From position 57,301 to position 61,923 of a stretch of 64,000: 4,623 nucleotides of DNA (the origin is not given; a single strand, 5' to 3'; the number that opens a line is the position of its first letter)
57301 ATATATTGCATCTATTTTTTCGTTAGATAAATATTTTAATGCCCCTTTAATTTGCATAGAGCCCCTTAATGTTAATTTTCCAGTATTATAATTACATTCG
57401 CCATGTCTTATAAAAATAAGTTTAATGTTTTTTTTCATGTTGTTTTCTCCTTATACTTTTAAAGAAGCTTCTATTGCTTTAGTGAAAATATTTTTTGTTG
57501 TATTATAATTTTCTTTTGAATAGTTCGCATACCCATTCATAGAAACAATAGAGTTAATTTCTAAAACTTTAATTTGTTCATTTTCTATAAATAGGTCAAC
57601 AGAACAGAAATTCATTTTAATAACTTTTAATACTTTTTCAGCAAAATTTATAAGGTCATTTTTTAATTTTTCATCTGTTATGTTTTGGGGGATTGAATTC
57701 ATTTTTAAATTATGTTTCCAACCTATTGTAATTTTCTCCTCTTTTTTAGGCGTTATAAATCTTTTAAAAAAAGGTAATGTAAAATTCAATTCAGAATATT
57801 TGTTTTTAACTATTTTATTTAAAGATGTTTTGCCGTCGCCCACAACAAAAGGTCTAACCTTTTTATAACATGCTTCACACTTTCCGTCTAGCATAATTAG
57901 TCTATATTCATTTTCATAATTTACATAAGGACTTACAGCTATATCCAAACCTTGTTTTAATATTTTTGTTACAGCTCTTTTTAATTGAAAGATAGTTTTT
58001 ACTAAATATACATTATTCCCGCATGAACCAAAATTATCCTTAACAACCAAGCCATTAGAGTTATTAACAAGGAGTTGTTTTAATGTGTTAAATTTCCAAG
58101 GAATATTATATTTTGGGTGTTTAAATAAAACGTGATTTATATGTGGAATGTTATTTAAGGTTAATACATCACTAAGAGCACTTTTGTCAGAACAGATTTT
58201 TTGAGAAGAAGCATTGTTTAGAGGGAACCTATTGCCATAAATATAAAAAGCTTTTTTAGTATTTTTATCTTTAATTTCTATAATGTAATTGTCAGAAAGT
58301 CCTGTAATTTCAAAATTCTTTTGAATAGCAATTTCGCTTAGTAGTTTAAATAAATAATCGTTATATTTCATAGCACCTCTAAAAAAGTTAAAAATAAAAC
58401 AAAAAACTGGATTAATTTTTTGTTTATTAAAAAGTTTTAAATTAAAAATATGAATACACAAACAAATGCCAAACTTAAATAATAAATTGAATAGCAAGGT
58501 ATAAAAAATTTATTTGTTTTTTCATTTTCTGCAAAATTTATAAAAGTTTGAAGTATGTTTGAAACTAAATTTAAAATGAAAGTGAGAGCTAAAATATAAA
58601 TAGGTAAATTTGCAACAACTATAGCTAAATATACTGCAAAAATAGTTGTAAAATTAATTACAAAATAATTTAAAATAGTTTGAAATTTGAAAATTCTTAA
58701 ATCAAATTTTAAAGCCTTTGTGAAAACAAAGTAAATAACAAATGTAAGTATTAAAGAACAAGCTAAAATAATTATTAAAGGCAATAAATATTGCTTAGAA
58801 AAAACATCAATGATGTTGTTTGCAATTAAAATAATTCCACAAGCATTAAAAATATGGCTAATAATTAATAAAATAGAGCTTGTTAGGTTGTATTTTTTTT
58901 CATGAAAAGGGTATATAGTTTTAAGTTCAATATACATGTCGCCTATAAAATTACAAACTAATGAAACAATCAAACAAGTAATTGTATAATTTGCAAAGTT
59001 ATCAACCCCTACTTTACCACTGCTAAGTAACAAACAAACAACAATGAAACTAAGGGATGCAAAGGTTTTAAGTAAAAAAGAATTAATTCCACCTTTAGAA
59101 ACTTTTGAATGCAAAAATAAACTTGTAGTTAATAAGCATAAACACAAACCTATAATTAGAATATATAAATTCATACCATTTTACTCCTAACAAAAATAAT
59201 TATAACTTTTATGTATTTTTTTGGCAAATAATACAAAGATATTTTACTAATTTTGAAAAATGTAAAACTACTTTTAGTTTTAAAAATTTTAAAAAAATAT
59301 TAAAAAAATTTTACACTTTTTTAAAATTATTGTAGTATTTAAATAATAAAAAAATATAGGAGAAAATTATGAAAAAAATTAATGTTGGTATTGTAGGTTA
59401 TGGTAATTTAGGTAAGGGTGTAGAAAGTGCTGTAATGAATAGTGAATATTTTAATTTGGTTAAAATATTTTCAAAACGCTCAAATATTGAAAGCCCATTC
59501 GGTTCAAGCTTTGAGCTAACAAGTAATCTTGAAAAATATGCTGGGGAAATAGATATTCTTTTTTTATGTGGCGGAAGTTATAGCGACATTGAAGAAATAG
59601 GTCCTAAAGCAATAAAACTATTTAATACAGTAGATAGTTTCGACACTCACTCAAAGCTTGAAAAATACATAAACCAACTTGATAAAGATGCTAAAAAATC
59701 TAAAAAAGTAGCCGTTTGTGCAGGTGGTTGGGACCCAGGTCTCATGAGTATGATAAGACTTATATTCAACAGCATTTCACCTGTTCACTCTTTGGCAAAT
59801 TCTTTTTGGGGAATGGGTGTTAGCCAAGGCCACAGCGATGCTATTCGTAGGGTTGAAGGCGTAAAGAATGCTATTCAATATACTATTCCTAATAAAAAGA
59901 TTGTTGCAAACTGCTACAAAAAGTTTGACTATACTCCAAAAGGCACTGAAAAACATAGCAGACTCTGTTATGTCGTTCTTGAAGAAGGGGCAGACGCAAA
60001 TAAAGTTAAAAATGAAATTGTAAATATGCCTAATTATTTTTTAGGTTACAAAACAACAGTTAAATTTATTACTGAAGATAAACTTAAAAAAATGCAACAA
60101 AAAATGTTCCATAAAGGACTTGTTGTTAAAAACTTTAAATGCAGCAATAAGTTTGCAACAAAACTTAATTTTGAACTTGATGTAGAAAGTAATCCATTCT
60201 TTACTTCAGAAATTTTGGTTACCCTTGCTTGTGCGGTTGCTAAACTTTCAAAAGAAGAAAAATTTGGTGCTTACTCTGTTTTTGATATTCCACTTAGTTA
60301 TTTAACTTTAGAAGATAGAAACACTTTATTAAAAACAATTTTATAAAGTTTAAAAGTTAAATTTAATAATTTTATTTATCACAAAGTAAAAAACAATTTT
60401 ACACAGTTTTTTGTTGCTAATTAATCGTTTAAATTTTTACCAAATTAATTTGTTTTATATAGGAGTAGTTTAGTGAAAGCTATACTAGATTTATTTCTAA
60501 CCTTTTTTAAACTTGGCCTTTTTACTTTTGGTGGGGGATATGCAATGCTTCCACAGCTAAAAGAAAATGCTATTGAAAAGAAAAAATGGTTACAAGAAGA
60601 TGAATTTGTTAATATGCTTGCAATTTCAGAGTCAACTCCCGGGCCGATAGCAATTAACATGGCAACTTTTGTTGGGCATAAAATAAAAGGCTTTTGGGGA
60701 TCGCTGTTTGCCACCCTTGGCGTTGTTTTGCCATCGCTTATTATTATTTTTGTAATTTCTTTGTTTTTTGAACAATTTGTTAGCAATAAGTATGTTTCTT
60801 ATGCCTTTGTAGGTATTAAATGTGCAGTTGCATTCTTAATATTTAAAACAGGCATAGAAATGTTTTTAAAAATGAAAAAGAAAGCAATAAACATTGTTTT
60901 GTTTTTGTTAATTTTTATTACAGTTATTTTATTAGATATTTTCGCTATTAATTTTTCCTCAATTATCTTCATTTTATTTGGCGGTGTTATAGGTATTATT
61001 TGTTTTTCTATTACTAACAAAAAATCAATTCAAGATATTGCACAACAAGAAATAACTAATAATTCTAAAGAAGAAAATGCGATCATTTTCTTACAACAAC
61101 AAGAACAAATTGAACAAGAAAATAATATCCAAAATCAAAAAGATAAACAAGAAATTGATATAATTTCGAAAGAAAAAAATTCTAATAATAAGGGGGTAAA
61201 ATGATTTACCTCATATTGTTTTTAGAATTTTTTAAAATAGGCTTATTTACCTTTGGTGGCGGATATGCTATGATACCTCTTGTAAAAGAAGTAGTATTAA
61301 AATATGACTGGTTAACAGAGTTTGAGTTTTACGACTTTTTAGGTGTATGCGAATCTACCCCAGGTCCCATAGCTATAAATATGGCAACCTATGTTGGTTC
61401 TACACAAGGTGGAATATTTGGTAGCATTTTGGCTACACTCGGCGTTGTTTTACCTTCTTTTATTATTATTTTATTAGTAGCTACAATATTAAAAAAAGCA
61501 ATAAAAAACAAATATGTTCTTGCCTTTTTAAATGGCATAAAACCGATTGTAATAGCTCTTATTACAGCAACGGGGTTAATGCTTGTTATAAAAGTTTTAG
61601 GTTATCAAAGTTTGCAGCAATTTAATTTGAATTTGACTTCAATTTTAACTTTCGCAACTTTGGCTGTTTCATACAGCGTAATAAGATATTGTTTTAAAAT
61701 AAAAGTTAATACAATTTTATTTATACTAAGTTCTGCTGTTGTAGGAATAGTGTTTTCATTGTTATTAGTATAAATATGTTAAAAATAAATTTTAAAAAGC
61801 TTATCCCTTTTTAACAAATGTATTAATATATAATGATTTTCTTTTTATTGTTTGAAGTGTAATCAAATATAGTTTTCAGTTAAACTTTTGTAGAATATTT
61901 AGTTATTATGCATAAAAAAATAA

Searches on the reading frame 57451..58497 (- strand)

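Call 18: search_protein_families(library=pfam, proteins=[window:57451-58497:-], max_evalue=0.001)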
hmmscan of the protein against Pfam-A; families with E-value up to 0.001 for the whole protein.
window:57451-58497:- (348 aa): 2 families
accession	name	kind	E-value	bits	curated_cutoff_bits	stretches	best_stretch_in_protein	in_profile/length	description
PF08443.16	RimK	-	5.2e-07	29.9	21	0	277-331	126-180/188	RimK-like ATP-grasp domain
PF18299.6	R2K_2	-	0.00029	21.2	26.2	0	180-210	50-80/147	ATP-grasp domain, R2K clade family 2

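Call 44: search_protein_families(library=padloc, proteins=[window:57451-58371:-], max_evalue=0.01)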
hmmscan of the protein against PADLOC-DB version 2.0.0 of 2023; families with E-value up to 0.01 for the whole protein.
window:57451-58371:- (306 aa): 0 families

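Call 45: search_protein_families(library=phrogs, proteins=[window:57451-58371:-], max_evalue=0.01)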
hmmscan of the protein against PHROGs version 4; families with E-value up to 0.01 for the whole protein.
window:57451-58371:- (306 aa): 1 family
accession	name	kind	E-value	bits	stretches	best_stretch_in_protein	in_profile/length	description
phrog_2599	-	moron, auxiliary metabolic gene and host takeover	0.00043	20.1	0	235-274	247-286/708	ribosomal protein S6 glutaminyl transferase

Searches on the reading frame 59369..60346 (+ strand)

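Call 18: search_protein_families(library=pfam, proteins=[window:59369-60346:+], max_evalue=0.001)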
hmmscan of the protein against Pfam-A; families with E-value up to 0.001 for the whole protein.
window:59369-60346:+ (325 aa): 1 family
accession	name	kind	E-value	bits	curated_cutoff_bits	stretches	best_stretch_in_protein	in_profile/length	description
PF16654.10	DAPDH_C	-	1.5e-52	178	30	1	120-274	1-154/154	Diaminopimelic acid dehydrogenase C-terminal domain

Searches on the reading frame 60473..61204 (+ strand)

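Call 18: search_protein_families(library=pfam, proteins=[window:60473-61204:+], max_evalue=0.001)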
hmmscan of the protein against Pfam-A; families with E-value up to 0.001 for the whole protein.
window:60473-61204:+ (243 aa): 2 families
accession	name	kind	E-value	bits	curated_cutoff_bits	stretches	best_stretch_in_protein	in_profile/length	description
PF02417.20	Chromate_transp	-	3.5e-51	174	28.6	1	5-175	1-166/166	Chromate transporter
PF06398.17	Pex24p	-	0.00046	19.8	26.8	1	126-239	129-241/358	Integral peroxisomal membrane peroxin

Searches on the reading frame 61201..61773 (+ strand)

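Call 18: search_protein_families(library=pfam, proteins=[window:61201-61773:+], max_evalue=0.001)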
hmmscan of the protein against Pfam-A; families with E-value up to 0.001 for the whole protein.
window:61201-61773:+ (190 aa): 1 family
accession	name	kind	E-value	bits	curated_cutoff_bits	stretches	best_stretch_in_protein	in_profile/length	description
PF02417.20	Chromate_transp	-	7.1e-46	156.7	28.6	1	6-183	3-166/166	Chromate transporter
